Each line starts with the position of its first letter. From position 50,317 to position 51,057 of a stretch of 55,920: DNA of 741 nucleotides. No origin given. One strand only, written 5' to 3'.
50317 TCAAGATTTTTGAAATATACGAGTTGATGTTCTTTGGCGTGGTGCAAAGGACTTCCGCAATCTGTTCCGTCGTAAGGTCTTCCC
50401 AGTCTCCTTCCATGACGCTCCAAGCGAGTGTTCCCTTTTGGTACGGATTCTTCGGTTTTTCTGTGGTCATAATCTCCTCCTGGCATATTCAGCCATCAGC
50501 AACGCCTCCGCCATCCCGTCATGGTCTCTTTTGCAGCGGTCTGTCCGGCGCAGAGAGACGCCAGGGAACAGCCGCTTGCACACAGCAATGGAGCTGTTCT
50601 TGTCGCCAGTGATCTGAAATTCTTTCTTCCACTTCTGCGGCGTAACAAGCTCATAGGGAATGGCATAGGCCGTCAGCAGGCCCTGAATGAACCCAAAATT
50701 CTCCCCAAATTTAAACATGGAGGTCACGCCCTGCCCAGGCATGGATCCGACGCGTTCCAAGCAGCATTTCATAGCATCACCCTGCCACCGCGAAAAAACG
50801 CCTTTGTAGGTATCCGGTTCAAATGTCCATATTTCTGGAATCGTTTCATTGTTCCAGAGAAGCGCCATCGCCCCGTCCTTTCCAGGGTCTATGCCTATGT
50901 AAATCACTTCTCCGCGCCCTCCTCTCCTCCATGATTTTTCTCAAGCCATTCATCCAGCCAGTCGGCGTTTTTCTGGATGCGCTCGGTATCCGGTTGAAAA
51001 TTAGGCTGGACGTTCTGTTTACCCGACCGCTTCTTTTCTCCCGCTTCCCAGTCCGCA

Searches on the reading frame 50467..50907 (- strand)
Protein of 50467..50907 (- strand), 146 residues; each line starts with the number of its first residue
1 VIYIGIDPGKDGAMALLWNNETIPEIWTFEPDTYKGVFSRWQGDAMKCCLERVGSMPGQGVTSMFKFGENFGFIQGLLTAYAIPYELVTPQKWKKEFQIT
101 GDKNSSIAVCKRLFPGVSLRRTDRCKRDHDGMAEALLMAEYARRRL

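Call 49: search_protein_families(library=phrogs, proteins=[window:50467-50907:-], max_evalue=0.001)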
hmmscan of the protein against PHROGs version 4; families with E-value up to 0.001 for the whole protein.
window:50467-50907:- (146 aa): 2 families
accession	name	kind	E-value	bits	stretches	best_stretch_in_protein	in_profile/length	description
phrog_1770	-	DNA, RNA and nucleotide metabolism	5.2e-35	121.8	1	1-145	4-150/158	Holliday junction resolvase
phrog_159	-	DNA, RNA and nucleotide metabolism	9.4e-06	25.8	1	49-116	156-222/330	RuvC-like Holliday junction resolvase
